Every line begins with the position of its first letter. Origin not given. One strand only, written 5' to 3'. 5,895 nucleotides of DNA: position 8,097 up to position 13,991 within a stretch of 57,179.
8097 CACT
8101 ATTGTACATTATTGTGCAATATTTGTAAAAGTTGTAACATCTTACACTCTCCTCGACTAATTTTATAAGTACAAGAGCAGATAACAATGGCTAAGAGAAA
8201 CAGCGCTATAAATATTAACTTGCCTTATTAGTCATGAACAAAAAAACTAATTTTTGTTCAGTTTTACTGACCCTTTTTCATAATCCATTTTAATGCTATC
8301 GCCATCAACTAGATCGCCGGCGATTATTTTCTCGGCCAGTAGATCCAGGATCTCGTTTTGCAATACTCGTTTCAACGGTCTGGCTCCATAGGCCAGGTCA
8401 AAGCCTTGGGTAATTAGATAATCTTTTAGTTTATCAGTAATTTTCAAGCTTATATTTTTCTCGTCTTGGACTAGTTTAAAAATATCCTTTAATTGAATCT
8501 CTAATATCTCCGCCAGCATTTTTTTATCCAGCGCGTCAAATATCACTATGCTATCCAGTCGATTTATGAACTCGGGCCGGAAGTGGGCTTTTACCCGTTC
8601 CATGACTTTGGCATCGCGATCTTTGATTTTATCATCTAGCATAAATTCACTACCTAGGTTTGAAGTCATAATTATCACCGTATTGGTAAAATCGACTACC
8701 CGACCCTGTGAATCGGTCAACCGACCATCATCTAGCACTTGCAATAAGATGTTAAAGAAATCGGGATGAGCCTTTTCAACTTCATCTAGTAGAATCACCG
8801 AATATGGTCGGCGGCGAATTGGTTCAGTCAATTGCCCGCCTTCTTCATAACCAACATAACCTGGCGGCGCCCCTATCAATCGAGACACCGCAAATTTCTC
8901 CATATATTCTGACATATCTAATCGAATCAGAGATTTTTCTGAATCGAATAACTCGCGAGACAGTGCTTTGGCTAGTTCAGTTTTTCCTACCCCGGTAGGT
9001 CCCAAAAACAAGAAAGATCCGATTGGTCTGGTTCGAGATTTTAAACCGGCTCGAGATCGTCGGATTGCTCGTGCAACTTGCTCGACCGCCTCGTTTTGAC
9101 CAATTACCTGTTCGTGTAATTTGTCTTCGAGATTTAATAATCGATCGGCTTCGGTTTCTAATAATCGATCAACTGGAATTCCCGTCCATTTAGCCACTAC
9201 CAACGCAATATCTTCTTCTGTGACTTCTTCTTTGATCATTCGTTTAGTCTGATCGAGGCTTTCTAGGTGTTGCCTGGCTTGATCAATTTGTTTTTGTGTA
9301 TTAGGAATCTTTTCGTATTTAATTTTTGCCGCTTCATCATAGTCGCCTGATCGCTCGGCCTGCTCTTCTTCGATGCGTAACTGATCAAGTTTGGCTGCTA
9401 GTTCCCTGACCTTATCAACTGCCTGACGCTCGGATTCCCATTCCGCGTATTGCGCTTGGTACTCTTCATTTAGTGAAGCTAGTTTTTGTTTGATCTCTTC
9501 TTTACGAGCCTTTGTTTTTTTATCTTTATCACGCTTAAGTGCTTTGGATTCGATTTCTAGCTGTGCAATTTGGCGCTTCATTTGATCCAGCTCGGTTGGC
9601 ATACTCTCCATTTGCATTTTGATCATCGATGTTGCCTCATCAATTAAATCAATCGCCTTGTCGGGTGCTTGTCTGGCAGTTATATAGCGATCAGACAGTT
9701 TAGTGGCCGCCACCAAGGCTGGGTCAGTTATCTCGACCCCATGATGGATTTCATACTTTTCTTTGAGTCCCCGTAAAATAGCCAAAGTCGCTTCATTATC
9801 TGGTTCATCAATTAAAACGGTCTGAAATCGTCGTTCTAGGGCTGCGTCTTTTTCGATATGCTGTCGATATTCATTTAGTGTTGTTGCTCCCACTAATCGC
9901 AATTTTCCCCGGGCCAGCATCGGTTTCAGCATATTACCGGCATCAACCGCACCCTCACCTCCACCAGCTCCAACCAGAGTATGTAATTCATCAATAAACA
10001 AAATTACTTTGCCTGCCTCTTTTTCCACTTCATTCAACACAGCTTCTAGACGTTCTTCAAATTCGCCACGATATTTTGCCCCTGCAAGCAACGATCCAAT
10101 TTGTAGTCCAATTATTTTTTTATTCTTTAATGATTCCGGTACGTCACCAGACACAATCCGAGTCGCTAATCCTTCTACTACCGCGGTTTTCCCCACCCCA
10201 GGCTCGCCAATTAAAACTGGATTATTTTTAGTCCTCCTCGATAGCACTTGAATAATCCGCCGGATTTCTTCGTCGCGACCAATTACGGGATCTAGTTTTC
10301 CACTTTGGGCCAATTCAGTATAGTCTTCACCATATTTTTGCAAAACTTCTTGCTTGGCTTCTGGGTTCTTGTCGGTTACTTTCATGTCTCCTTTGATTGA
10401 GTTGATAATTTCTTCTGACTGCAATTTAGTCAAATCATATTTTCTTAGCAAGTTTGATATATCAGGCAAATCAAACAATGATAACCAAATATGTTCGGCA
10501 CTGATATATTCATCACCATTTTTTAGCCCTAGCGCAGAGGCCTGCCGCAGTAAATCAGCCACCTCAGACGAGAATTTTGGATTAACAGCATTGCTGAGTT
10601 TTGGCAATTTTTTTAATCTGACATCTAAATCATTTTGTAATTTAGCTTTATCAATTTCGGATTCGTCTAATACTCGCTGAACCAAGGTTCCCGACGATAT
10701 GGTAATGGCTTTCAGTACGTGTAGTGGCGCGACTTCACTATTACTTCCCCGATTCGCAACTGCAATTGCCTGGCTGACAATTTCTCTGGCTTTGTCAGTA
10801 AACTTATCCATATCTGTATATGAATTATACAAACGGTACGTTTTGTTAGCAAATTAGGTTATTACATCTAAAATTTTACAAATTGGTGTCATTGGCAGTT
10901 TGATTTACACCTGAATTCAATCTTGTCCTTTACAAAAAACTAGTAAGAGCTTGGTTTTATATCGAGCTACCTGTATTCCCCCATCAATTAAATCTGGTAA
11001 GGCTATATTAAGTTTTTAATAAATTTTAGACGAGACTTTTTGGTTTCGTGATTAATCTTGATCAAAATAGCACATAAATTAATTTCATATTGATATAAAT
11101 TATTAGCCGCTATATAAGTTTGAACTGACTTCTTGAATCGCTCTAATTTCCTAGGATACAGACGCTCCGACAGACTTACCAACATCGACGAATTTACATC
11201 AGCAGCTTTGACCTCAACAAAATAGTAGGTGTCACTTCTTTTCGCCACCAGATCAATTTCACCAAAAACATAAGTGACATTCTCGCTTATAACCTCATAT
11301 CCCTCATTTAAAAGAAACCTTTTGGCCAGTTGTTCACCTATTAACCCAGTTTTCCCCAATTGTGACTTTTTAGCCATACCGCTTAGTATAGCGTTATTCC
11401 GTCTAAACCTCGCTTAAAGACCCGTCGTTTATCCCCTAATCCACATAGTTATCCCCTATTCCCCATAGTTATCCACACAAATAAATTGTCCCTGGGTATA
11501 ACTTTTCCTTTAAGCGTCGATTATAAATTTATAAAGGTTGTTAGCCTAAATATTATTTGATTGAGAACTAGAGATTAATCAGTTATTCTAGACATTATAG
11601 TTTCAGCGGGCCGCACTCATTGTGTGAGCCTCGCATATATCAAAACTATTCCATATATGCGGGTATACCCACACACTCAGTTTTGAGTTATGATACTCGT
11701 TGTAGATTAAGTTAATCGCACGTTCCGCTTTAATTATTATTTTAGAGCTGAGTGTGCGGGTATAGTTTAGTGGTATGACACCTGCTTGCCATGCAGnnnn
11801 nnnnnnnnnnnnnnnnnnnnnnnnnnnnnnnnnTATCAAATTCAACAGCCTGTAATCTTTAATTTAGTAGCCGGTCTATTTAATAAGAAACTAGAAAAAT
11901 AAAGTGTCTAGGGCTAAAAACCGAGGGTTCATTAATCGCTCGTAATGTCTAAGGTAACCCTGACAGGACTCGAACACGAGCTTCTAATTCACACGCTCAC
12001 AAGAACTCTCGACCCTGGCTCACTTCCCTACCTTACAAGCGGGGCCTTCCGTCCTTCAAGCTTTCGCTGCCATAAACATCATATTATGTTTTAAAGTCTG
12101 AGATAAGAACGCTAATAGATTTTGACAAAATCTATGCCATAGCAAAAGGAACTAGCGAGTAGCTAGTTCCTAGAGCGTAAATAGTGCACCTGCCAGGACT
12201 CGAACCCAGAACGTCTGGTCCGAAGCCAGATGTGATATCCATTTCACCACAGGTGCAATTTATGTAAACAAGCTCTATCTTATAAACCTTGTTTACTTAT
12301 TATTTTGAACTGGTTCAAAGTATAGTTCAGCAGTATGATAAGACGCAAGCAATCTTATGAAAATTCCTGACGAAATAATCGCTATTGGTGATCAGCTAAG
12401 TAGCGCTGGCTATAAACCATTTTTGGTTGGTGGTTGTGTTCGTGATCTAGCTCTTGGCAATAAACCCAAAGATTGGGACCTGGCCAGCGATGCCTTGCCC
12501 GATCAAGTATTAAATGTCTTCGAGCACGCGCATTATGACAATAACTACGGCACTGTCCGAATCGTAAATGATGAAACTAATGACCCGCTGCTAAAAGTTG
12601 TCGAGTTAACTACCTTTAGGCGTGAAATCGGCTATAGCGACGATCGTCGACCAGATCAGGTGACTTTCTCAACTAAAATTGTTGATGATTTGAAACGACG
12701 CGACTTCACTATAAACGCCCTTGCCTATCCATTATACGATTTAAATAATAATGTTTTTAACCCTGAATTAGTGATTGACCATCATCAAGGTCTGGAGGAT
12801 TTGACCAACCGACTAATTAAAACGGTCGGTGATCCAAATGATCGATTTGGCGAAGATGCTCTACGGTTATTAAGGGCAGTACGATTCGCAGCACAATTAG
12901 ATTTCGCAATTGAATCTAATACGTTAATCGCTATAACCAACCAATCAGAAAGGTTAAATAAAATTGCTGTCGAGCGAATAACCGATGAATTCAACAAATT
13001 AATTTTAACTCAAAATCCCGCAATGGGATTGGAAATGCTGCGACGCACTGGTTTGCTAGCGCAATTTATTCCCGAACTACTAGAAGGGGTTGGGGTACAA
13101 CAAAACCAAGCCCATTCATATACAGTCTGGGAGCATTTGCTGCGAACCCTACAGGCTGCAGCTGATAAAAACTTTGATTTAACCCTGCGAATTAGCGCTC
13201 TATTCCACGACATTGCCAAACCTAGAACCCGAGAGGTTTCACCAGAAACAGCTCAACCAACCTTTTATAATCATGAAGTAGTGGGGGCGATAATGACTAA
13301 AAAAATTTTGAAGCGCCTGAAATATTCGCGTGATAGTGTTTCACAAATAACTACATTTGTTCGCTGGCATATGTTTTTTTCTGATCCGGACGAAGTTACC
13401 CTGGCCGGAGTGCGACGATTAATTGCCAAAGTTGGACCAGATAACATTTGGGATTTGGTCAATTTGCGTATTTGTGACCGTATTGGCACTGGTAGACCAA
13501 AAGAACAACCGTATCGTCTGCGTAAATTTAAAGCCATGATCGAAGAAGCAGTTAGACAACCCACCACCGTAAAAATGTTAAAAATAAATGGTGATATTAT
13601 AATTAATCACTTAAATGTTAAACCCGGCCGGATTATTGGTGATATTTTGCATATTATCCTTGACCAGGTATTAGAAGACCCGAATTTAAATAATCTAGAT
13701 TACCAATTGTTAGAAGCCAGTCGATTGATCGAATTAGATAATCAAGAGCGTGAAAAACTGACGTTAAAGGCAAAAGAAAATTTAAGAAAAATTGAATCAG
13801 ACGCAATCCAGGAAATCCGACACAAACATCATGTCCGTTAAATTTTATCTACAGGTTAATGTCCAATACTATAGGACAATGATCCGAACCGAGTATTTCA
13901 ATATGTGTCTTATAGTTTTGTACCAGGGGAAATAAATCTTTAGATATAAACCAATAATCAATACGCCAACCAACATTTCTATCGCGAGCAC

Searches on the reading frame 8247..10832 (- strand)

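Call 21: search_protein_families(library=pfam, proteins=[window:8247-10832:-], max_evalue=0.001)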
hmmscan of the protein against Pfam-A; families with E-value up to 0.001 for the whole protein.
window:8247-10832:- (861 aa): 23 families
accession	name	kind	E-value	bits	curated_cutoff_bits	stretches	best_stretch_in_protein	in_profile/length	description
PF07724.20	AAA_2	-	1.7e-68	230.3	27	1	602-762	1-166/166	AAA domain (Cdc48 subfamily)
PF17871.7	AAA_lid_9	-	8.6e-33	112.8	22.8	1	346-447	2-103/104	AAA lid domain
PF00004.35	AAA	-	1.7e-25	90.4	21.2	2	206-337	2-124/131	ATPase family associated with various cellular activities (AAA)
PF10431.15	ClpB_D2-small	-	6.5e-23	81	21.9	1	768-848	1-80/81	C-terminal, D2-small domain, of ClpB protein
PF07728.20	AAA_5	-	1.5e-17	64.3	22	1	607-739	2-138/139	AAA domain (dynein-related subfamily)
PF13191.12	AAA_16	-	2.4e-12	48.1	32.6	1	183-229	2-51/167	AAA ATPase domain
PF13401.12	AAA_22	-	6.8e-12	46.3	27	1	200-290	3-97/130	AAA domain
PF00158.32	Sigma54_activat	-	5.3e-10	39.7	20.2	1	579-722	4-139/168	Sigma-54 interaction domain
PF02861.25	Clp_N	-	1.7e-09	38.1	20.7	1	100-135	3-40/53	Clp amino terminal domain, pathogenicity island component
PF01637.24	ATPase_2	-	2.7e-08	34.3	33.2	1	186-362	4-201/225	ATPase domain predominantly from Archaea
PF20720.3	nSTAND3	-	6.6e-07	29.6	27.2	0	608-646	21-59/155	Novel STAND NTPase 3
PF05496.18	RuvB_N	-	1.6e-06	28.4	27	0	573-628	6-57/159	Holliday junction DNA helicase RuvB P-loop domain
PF13238.12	AAA_18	-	7.9e-06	26.8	29.4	0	610-637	4-33/128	AAA domain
PF13173.12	AAA_14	-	1e-05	26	27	0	608-703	6-88/129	AAA domain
PF13479.12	AAA_24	-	1.2e-05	25.7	27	0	608-690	6-78/195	AAA domain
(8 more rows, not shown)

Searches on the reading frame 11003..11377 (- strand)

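Call 21: search_protein_families(library=pfam, proteins=[window:11003-11377:-], max_evalue=0.001)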
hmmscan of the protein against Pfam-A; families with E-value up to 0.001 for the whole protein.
window:11003-11377:- (124 aa): 1 family
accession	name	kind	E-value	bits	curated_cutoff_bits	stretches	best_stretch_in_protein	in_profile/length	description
PF02021.23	UPF0102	-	8.6e-15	55.3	23.6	1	14-90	1-71/80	Uncharacterised protein family UPF0102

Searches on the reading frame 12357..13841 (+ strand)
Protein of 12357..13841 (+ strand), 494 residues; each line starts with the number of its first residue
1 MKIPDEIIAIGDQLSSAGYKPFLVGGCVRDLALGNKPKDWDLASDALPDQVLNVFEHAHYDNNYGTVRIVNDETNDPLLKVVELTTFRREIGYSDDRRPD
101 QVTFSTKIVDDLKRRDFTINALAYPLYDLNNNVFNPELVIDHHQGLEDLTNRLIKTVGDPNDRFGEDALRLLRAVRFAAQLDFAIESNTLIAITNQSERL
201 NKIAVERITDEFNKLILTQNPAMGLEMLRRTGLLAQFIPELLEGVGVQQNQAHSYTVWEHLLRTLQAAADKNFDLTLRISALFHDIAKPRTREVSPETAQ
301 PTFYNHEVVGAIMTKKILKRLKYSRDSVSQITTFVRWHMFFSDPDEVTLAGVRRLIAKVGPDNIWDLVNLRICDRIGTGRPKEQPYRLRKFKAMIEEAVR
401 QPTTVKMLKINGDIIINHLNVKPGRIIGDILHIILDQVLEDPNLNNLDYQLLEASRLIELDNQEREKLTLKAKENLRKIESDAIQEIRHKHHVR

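Call 21: search_protein_families(library=pfam, proteins=[window:12357-13841:+], max_evalue=0.001)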
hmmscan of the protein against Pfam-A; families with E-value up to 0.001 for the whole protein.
window:12357-13841:+ (494 aa): 4 families
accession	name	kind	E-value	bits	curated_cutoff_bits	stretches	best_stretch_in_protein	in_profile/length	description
PF01743.26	PolyA_pol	-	4.5e-30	105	23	1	22-154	2-125/126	Poly A polymerase head domain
PF12627.12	PolyA_pol_RNAbd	-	3.9e-19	68.6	22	1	182-241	1-60/64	Probable RNA and SrmB- binding site of polymerase A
PF01966.28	HD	-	1.2e-10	42.1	22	1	257-343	1-90/116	HD domain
PF13735.12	tRNA_NucTran2_2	-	1.3e-06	28.9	27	1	406-452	101-146/149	tRNA nucleotidyltransferase domain 2 putative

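Call 60: search_protein_families(library=ncbifam, proteins=[window:12357-13841:+], max_evalue=0.00001)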
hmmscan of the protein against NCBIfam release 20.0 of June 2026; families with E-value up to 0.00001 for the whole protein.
window:12357-13841:+ (494 aa): 13 families
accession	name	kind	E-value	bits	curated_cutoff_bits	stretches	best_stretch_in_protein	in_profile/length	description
TIGR02692.1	tRNA_CCA_actino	equivalog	5.3e-80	269.3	438.8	1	7-444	16-452/466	CCA tRNA nucleotidyltransferase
NF009814.0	PRK13299.1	equivalog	4.5e-74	249.9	290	1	12-243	14-230/396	CCA tRNA nucleotidyltransferase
TIGR01942.1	pcnB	subfamily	1e-47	162.9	305.65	1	9-282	20-283/425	polynucleotide adenylyltransferase PcnB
NF008137.0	PRK10885.1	equivalog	3e-36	125.1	451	1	108-401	84-372/409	multifunctional CCA addition/repair protein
NF008634.1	PRK11623.1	equivalog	9.4e-33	113.5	702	1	7-245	49-287/469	polynucleotide adenylyltransferase PcnB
NF009813.0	PRK13298.1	equivalog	9.4e-25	87.4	606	1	21-342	3-312/417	tRNA CCA-pyrophosphorylase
TIGR01693.1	UTase_glnD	equivalog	5.6e-18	64.6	519.4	1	161-343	329-522/850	[protein-PII] uridylyltransferase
NF041569.1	A-tRNAntase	equivalog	2.6e-16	59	1440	1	10-250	474-704/880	A-adding tRNA nucleotidyltransferase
NF009811.0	PRK13296.1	equivalog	1.5e-15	56.9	469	1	21-234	3-201/360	CCA tRNA nucleotidyltransferase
NF009812.0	PRK13297.1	equivalog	1.9e-15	56.8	624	1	108-248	95-226/364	tRNA CCA-pyrophosphorylase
NF002895.0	PRK03381.1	equivalog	1.5e-14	53.1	631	1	167-342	330-499/782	[protein-PII] uridylyltransferase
NF003467.0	PRK05092.1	equivalog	9.7e-12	43.5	959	1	161-343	403-596/940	[protein-PII] uridylyltransferase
TIGR00277.1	HDIG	domain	7.3e-09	35.4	27.6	1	264-323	15-74/84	HDIG domain-containing metalloprotein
